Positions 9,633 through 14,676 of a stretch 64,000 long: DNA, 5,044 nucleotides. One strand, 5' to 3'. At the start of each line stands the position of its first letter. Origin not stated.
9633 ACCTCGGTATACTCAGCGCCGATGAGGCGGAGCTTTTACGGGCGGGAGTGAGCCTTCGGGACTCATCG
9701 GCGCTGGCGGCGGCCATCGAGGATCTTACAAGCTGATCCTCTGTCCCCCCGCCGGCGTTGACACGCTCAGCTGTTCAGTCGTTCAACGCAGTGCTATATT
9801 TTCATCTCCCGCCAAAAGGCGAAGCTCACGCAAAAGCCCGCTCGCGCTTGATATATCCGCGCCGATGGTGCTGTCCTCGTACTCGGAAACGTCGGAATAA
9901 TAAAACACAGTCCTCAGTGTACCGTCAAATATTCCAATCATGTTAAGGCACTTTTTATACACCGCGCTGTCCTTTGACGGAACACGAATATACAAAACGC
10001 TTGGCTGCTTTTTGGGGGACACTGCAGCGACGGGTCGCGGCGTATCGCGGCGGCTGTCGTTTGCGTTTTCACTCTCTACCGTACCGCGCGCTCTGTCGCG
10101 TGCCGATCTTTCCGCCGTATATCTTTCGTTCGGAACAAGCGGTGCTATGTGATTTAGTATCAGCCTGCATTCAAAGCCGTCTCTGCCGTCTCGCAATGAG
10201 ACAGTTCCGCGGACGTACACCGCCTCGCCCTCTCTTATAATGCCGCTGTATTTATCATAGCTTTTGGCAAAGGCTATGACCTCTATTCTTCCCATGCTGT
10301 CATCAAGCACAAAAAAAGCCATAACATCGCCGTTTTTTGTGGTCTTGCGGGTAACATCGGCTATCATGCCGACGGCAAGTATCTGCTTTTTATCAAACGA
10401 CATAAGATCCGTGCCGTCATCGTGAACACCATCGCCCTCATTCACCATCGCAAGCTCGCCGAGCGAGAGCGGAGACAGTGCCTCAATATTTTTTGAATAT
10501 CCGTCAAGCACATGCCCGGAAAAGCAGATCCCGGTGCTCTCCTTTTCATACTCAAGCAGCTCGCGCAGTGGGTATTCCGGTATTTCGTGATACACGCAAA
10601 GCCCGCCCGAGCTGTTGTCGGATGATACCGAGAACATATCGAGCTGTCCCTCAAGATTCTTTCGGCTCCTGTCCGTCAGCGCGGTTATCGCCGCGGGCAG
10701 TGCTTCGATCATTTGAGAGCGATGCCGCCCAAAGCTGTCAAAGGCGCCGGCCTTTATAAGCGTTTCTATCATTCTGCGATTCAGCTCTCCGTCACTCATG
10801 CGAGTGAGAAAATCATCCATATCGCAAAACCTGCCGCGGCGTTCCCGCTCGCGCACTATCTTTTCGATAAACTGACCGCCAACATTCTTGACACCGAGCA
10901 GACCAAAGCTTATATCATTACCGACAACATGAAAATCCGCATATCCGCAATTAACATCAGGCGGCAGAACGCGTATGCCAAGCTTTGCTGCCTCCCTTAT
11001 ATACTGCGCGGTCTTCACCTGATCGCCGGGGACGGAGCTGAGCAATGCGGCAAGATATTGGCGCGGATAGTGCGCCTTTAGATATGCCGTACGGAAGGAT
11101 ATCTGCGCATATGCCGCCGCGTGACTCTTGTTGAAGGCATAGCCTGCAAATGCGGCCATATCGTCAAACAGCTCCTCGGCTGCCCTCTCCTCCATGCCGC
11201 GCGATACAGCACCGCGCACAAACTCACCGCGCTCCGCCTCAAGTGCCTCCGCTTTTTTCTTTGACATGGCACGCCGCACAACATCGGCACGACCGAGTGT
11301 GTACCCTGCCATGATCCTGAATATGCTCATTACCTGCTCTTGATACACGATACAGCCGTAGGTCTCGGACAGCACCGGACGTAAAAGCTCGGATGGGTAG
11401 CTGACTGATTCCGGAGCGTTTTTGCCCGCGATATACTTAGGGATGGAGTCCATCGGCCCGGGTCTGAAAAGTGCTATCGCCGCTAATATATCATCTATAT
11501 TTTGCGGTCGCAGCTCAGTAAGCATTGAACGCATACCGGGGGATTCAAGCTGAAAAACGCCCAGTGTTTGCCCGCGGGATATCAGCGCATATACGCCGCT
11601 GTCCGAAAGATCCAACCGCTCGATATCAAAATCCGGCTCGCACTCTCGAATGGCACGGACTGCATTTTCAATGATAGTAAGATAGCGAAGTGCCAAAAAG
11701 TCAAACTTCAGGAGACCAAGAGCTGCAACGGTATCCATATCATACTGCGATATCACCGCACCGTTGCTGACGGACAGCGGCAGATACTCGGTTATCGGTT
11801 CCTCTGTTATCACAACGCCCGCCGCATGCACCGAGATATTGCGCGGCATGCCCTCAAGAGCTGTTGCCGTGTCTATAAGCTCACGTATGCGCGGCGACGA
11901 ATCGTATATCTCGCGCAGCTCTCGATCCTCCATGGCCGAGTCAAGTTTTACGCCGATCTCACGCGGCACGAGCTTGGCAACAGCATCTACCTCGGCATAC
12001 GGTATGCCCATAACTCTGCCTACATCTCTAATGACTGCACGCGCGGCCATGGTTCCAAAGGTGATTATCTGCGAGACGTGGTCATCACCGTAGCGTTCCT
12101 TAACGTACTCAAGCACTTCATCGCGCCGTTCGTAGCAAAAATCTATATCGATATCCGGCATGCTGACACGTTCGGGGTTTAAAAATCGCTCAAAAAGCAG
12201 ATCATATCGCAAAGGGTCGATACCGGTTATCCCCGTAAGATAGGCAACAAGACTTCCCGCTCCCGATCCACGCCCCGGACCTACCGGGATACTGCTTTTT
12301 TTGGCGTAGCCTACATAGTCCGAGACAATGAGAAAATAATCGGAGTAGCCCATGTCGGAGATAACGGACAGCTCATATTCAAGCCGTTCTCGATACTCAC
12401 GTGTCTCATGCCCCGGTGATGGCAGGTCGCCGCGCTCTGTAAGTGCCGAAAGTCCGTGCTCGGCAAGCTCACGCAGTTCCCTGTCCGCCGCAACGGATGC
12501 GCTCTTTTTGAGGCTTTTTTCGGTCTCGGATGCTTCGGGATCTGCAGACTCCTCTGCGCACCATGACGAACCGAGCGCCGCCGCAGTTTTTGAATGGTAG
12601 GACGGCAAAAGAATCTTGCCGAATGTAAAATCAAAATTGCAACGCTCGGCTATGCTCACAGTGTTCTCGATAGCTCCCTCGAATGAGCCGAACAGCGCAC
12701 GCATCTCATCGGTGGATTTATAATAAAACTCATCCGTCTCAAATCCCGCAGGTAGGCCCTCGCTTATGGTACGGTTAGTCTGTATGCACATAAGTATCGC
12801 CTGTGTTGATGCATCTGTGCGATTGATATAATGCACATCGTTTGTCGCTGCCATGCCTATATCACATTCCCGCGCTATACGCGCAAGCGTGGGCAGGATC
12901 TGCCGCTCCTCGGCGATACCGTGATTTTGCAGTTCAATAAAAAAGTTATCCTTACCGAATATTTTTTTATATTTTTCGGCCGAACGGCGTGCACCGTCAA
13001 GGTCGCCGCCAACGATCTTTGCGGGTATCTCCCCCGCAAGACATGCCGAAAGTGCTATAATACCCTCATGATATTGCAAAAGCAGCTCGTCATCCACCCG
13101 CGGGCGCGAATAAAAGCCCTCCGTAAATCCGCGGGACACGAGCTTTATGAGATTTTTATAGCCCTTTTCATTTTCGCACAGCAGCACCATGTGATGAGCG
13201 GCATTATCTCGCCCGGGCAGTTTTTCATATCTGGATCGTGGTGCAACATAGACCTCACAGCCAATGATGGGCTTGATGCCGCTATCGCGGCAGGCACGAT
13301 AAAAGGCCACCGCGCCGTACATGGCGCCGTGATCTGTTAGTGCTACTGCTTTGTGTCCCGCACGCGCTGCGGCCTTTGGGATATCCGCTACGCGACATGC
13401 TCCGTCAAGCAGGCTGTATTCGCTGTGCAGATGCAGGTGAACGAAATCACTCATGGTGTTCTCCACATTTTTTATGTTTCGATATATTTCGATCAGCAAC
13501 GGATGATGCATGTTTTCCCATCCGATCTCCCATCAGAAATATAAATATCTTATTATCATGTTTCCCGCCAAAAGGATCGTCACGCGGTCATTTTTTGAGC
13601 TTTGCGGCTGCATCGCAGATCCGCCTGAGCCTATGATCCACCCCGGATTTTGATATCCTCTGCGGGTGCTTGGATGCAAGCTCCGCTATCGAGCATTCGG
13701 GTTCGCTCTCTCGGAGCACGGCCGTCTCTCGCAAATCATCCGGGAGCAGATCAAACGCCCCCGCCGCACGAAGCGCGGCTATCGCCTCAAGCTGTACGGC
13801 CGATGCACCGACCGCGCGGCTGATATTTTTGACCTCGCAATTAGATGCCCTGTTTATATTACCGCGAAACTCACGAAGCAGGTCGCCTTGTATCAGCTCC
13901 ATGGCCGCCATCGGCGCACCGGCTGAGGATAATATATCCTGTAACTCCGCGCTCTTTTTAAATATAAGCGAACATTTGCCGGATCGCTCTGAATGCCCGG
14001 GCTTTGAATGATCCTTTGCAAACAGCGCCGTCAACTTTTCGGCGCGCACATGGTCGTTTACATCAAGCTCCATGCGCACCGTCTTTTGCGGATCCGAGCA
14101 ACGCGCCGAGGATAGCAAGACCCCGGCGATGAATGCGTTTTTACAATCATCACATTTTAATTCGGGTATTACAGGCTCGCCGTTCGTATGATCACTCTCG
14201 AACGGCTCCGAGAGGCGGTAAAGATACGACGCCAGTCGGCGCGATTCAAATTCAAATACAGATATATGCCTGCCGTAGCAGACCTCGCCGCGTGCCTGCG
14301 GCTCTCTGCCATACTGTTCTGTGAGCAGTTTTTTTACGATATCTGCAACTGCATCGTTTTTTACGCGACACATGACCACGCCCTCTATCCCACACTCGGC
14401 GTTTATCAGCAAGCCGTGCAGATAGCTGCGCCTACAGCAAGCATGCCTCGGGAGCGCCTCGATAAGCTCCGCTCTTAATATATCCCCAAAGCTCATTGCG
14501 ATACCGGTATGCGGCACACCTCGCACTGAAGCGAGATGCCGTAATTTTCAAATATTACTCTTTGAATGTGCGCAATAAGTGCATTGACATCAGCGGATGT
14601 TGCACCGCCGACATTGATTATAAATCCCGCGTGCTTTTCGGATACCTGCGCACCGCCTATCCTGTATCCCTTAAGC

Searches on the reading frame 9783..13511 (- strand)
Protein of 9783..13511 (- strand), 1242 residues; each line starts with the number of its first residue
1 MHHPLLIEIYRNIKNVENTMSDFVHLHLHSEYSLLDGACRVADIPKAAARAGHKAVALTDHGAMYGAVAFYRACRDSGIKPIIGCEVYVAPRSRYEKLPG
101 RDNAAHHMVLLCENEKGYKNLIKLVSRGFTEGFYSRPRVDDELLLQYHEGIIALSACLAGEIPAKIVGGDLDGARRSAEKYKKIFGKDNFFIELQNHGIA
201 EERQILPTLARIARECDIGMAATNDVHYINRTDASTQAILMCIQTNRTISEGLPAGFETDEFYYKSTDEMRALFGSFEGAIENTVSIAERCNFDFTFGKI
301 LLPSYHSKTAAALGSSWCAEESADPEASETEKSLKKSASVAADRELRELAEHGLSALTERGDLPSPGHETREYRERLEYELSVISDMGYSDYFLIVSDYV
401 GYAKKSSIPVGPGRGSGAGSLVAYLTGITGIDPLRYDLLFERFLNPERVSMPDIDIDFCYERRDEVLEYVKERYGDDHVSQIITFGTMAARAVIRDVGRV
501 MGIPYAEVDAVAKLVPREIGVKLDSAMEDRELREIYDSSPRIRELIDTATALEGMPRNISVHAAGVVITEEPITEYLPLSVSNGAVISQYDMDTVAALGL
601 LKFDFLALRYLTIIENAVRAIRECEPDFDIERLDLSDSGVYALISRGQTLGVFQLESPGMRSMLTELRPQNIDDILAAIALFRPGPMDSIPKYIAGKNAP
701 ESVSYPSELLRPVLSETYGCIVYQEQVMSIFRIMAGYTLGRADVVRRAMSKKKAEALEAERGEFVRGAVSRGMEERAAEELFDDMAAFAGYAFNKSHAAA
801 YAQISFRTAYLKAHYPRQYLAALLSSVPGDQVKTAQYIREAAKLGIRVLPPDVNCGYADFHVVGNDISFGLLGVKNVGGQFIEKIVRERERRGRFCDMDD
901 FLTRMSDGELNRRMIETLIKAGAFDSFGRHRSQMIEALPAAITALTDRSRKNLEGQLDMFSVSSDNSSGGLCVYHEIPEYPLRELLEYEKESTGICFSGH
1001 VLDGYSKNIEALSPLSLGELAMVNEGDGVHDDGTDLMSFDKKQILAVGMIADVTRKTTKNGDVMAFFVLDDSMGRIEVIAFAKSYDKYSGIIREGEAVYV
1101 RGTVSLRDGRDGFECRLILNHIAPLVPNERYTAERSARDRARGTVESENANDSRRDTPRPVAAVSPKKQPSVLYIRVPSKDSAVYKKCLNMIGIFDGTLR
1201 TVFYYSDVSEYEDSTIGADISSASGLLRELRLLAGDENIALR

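Call 72: search_protein_families(library=pfam, proteins=[window:9783-13511:-], max_evalue=0.0001)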
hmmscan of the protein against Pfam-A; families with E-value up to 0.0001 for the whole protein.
window:9783-13511:- (1242 aa): 5 families
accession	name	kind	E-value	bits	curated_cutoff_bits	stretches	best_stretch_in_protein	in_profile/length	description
PF07733.18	DNA_pol3_alpha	-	2.9e-102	342.2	23.9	1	345-607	2-260/260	Bacterial DNA polymerase III alpha NTPase domain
PF02811.25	PHP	-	1.3e-59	201.6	26.4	1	25-197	1-164/164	PHP domain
PF17657.6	DNA_pol3_finger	-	5.5e-57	192.2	22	1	611-771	2-165/166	Bacterial DNA polymerase III alpha subunit finger domain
PF14579.12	HHH_6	-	4.4e-27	94.6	25.6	1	845-934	1-90/90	Helix-hairpin-helix motif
PF01336.31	tRNA_anti-codon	-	1.6e-10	41.2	27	1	1051-1122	8-72/75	OB-fold nucleic acid binding domain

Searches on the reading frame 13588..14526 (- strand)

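Call 42: search_protein_families(library=pfam, proteins=[window:13588-14526:-], max_evalue=0.00001)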
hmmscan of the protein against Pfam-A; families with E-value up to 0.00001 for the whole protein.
window:13588-14526:- (312 aa): 2 families
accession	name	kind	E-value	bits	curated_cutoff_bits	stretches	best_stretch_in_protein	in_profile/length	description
PF02650.20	HTH_WhiA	-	1.9e-23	83.1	27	1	224-305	1-82/84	WhiA C-terminal HTH domain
PF14527.11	LAGLIDADG_WhiA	-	7.3e-07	29.7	23.2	1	130-221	2-93/93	WhiA LAGLIDADG-like domain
